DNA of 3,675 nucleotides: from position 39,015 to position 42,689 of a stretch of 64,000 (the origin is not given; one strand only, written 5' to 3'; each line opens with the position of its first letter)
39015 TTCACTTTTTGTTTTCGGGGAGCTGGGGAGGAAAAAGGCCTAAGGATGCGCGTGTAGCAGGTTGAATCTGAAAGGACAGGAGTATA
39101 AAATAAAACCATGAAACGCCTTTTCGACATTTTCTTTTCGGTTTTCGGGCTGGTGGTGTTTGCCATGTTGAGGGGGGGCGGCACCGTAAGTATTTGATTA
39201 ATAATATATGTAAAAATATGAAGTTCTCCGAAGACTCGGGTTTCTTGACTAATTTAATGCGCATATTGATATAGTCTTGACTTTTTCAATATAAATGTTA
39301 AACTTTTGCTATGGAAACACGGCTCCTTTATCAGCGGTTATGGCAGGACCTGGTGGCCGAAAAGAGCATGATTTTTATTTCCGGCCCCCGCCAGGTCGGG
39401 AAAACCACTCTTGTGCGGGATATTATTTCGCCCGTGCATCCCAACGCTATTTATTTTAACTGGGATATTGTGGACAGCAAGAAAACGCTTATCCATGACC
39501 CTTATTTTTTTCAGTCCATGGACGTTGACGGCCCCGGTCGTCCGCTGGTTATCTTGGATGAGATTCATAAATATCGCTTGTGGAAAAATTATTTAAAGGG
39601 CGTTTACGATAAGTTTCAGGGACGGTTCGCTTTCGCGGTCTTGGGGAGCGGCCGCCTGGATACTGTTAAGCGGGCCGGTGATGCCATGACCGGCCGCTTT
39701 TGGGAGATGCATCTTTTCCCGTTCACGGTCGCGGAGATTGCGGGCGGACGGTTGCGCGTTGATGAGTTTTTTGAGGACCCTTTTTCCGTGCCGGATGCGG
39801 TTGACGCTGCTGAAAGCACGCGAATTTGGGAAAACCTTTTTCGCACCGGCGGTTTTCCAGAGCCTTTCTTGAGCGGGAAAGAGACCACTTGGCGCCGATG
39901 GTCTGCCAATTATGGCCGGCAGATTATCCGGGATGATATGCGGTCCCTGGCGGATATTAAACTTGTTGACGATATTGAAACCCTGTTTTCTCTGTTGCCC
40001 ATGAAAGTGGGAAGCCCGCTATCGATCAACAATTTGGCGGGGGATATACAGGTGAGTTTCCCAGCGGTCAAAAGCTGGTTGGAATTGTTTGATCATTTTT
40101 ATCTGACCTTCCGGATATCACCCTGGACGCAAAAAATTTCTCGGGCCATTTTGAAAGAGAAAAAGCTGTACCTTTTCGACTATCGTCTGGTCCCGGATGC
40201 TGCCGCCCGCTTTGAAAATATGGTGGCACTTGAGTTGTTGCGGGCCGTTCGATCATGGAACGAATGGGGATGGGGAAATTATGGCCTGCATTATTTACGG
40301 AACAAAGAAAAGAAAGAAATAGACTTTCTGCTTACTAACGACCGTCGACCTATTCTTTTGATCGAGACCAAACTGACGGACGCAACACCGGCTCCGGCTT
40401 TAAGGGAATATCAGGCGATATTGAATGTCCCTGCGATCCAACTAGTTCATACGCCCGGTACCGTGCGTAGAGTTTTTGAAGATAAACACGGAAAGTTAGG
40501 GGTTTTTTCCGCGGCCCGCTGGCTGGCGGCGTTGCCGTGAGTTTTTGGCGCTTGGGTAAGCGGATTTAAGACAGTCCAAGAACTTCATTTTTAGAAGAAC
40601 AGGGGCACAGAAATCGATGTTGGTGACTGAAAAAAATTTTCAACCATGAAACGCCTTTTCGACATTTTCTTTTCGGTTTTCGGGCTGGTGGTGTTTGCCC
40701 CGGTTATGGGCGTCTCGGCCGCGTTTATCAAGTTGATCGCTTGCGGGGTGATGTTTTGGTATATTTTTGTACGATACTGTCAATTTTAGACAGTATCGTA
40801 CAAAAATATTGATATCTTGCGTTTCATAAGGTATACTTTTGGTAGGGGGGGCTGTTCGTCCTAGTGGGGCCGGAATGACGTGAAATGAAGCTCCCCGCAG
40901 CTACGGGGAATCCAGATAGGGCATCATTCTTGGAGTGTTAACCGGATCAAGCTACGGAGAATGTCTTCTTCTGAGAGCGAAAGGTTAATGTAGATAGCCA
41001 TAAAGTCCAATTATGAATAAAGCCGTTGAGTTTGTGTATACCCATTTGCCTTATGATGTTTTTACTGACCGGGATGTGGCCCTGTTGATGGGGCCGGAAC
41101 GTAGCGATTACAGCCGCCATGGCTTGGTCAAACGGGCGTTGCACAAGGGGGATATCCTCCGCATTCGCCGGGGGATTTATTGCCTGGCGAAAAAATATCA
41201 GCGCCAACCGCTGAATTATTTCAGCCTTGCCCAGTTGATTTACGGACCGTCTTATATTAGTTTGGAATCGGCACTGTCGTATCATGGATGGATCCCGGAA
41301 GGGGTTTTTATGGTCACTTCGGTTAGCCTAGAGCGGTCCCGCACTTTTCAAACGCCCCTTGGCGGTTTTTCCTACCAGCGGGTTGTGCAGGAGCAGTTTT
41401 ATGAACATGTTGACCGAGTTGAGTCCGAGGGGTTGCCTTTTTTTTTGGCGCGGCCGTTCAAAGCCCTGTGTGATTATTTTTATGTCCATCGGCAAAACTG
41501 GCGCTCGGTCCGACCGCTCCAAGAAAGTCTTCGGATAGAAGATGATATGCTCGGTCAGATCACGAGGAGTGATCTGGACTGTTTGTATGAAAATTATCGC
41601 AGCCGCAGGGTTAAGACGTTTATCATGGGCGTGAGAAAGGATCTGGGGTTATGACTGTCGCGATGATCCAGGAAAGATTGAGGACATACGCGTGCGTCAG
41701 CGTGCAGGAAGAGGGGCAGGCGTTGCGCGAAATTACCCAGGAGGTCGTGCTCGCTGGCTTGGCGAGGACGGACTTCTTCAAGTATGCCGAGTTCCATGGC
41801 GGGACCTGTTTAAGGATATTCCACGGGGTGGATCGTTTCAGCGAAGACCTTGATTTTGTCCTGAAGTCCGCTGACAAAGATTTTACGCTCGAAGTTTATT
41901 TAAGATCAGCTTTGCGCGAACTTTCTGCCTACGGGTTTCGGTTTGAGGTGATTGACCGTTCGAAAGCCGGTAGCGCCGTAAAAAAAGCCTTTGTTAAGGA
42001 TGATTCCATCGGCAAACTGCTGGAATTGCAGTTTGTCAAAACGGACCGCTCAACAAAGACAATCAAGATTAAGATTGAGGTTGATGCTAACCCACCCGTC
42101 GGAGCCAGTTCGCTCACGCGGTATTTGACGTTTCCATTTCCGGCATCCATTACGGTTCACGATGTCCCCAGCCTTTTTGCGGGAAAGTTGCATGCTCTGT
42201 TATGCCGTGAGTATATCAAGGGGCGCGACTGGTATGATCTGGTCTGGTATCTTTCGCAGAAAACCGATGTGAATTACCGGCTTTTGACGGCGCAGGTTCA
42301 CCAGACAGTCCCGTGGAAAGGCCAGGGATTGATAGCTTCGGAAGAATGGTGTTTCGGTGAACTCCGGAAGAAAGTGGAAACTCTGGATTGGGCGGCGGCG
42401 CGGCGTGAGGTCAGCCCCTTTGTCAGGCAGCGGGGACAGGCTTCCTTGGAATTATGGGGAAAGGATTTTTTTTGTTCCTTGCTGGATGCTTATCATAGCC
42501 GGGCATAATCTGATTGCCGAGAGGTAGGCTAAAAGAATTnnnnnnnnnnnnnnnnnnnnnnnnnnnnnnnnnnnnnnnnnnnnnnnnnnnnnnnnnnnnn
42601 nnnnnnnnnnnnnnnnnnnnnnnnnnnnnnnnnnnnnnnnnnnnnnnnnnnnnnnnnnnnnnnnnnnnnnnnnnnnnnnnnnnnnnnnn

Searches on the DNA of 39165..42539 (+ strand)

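Call 60: search_dna_similar(query=window:39165-42539:+, collection=plasmids, mode=distant, max_rows=8)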
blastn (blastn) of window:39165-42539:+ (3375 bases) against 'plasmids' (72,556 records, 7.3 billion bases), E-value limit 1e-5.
No match.

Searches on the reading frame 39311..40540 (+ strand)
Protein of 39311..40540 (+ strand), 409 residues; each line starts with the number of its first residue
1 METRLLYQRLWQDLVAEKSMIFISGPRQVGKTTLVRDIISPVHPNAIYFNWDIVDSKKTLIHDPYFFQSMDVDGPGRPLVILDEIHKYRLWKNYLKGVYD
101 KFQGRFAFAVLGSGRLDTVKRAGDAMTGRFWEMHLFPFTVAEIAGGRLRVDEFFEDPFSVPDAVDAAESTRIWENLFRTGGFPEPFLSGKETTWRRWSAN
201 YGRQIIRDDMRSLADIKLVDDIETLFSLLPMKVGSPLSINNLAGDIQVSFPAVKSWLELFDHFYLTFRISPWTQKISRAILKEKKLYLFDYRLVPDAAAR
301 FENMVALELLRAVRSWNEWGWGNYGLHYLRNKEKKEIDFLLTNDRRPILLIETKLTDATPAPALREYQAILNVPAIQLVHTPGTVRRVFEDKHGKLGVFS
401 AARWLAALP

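Call 3: search_protein_families(library=pfam, proteins=[window:39311-40540:+], max_evalue=0.01)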
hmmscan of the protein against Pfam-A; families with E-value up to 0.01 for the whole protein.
window:39311-40540:+ (409 aa): 3 families
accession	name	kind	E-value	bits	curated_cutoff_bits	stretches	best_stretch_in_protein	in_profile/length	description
PF13173.12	AAA_14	-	7.5e-25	87.9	27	1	19-143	3-128/129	AAA domain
PF13635.12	DUF4143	-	1e-22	81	28.1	1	208-355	2-159/160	Domain of unknown function (DUF4143)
PF13191.12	AAA_16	-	0.0046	17.9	32.6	0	17-49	22-55/167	AAA ATPase domain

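Call 9: find_encoding_contigs(protein=window:39311-40540:+, flank=10000, max_places=10)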
Protein window:39311-40540:+ (409 aa): 1 contig read that carries it; 1 place shown.
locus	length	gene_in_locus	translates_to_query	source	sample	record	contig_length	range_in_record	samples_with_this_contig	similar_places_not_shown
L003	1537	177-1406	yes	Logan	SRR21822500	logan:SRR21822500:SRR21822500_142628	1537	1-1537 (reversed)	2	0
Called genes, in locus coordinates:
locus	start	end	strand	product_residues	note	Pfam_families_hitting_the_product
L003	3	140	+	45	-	?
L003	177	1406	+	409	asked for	PF13173:AAA_14, PF13635:DUF4143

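Call 11: search_protein_families(library=padloc, proteins=[window:39311-40540:+], max_evalue=0.01)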
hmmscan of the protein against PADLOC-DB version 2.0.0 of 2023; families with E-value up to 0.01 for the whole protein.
window:39311-40540:+ (409 aa): 8 families
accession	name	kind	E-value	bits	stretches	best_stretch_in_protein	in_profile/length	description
PDLC04790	PDC-S01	-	4.7e-52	175.1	1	9-363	18-375/422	-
PDLC04789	PDC-S01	-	5.3e-38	129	1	1-369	1-354/375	-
PDLC04787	PDC-S01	-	3.2e-30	103.3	1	7-373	16-375/412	-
PDLC04791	PDC-S01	-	1.1e-17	61.8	1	4-143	4-150/395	-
PDLC04786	PDC-S01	-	1.1e-10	38.9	1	11-148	14-160/439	-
PDLC04792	PDC-S01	-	1.3e-08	31.9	1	16-114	17-122/452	-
PDLC04788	PDC-S01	-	2.3e-06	24.8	1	11-298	13-311/448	-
PDLC04140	mad8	-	0.0072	13.9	0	15-40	24-49/314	mads_8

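Call 50: find_homologous_proteins(query=window:39311-40540:+, max_evalue=1e-50)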
Query window:39311-40540:+ (409 aa): 6438 proteins with E <= 1e-50 among 8000 candidates; the best 120 are listed.
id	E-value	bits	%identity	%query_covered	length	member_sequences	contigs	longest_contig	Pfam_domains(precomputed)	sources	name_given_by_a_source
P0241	1.5e-279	945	100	100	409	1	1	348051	PF13173.13,PF13635.13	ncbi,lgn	-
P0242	5.7e-225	765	78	100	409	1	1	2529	PF13173.13,PF13635.13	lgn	-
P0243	9.7e-218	741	76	100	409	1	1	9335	PF13173.13,PF13635.13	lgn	-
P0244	4.4e-214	729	74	100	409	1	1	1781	PF13173.13,PF13635.13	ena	-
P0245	6.3e-213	725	75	100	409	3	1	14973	PF13173.13,PF13635.13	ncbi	-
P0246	7.9e-213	725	75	100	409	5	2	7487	PF13173.13,PF13635.13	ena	-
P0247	1.1e-212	724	74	100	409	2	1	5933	PF13173.13,PF13635.13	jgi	-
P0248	2.6e-212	723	75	100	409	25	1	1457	PF13173.13,PF13635.13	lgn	-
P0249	1.6e-211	720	75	99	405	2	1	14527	PF13173.13,PF13635.13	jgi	-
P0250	3.5e-211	719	74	100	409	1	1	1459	PF13173.13,PF13635.13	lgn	-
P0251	3.9e-210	716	74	100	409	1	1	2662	PF13173.13,PF13635.13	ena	-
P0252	4.0e-210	716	77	95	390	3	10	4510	PF13173.13,PF13635.13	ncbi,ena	-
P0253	2.5e-209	713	74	100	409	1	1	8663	PF13173.13,PF13635.13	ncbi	-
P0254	2.9e-209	713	74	100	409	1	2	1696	PF13173.13,PF13635.13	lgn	-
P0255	4.0e-209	713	74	100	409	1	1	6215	PF13173.13,PF13635.13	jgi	jgi:predicted AAA+ superfamily ATPase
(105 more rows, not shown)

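Call 51: find_encoding_contigs(protein=P0245, flank=8000, max_places=4)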
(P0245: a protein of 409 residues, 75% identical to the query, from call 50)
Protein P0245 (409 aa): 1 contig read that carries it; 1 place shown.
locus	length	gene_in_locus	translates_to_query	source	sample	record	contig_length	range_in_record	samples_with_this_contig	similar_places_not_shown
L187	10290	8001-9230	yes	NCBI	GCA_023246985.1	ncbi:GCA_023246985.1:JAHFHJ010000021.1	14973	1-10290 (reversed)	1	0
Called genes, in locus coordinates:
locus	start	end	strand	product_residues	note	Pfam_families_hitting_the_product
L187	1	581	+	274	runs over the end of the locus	PF00348:polyprenyl_synt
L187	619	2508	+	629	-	PF13292:DXP_synthase_N, PF00456:Transketolase_N (faint), PF02775:TPP_enzyme_C (weak), PF02779:Transket_pyr, PF02780:Transketolase_C, PF22613:Transketolase_C_1 (weak)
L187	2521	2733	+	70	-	PF13275:S4_2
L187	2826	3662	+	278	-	PF01513:NAD_kinase, PF20143:NAD_kinase_C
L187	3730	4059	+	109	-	PF00072:Response_reg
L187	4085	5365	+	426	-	PF00749:tRNA-synt_1c, PF19269:Anticodon_2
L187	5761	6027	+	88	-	-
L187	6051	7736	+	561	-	PF00749:tRNA-synt_1c, PF03950:tRNA-synt_1c_C, PF20974:tRNA-synt_1c_C2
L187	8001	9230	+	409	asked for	PF13173:AAA_14, PF13635:DUF4143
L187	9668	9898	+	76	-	-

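Call 63: search_solved_structures(query=window:39311-40540:+, max_evalue=0.01)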
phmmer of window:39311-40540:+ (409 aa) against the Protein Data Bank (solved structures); distinct sequences matched with E-value up to 0.01: 0.

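Call 64: search_protein_families(library=ncbifam, proteins=[window:39311-40540:+], max_evalue=0.00001)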
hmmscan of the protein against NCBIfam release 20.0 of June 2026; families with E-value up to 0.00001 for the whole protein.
window:39311-40540:+ (409 aa): 0 families

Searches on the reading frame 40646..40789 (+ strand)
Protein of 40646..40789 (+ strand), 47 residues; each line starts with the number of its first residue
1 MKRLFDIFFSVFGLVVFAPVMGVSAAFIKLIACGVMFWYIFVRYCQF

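Call 3: search_protein_families(library=pfam, proteins=[window:40646-40789:+], max_evalue=0.01)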
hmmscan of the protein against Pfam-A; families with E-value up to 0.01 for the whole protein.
window:40646-40789:+ (47 aa): 1 family
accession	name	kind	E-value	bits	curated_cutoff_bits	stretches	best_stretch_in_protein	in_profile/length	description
PF02397.22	Bac_transf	-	0.00027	20.9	27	1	2-37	1-37/179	Bacterial sugar transferase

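Call 58: list_cluster_members(proteins=[window:40646-40786:+, P0001, P0241, P0002])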
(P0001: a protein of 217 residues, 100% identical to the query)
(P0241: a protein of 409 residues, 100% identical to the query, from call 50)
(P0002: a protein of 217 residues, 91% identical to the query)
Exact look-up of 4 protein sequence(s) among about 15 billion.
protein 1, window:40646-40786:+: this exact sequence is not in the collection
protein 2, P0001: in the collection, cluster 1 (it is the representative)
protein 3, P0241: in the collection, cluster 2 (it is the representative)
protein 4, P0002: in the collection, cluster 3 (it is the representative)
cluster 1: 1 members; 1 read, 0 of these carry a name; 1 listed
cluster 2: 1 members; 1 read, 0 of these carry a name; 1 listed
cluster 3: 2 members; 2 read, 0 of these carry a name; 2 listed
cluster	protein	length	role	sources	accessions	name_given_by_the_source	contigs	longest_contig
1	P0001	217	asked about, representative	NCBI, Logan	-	-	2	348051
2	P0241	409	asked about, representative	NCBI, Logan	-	-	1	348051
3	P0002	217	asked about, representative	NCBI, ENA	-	-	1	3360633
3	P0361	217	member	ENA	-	-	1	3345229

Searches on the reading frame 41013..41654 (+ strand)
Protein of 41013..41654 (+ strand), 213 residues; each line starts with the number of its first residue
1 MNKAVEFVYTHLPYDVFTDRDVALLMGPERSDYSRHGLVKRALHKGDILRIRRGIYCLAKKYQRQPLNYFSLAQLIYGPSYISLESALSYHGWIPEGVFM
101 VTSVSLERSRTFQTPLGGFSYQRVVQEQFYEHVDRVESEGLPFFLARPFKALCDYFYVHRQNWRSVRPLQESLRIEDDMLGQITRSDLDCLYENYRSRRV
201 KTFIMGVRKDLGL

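Call 3: search_protein_families(library=pfam, proteins=[window:41013-41654:+], max_evalue=0.01)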
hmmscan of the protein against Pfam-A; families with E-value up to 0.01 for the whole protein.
window:41013-41654:+ (213 aa): 1 family
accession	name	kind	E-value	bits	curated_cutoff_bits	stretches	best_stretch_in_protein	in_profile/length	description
PF13338.12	AbiEi_4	-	1.1e-06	29.1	25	1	15-59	12-49/49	Transcriptional regulator, AbiEi antitoxin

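Call 11: search_protein_families(library=padloc, proteins=[window:41013-41654:+], max_evalue=0.01)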
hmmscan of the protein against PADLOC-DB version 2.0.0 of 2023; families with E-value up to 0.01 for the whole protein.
window:41013-41654:+ (213 aa): 19 families
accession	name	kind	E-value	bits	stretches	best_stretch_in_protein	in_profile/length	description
PDLC02240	AbiEi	-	1.6e-59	199.1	1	9-210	10-213/216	AbiEi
PDLC02274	AbiEi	-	5e-48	161.7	1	14-211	15-214/217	AbiEi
PDLC02230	AbiEi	-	1.2e-42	143.8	1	39-206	23-188/192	AbiEi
PDLC02241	AbiEi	-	3.2e-36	123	1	31-207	25-194/199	AbiEi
PDLC02272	AbiEi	-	1.2e-34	117.9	1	31-206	26-193/200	AbiEi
PDLC02232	AbiEi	-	7.3e-16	56.5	1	16-161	20-165/177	AbiEi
PDLC02255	AbiEi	-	1.9e-13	48.4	1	13-171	12-161/186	AbiEi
PDLC02267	AbiEi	-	7e-11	40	1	15-124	19-119/252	AbiEi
PDLC02269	AbiEi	-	6.3e-10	36.8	1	10-133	6-124/251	AbiEi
PDLC02287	AbiEi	-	1.1e-09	36.2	1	12-127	8-119/253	AbiEi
PDLC02225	AbiEi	-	2.4e-08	31.9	1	39-156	35-145/198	AbiEi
PDLC02265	AbiEi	-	1.1e-07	29.7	1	38-157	31-149/198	AbiEi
PDLC02283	AbiEi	-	4e-07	27.9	1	38-166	34-161/201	AbiEi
PDLC02270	AbiEi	-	4.9e-06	23.8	1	14-119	10-118/265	AbiEi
PDLC02228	AbiEi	-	4e-05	21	1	34-92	52-109/216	AbiEi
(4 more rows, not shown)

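Call 64: search_protein_families(library=ncbifam, proteins=[window:41013-41654:+], max_evalue=0.00001)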
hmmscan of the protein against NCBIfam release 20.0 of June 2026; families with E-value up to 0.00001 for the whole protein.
window:41013-41654:+ (213 aa): 1 family
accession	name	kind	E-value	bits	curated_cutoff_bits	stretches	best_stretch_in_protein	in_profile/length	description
NF047376.1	TAA_AbiEi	equivalog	1.5e-13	50.8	150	1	15-160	19-166/172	type IV toxin-antitoxin system AbiEi family antitoxin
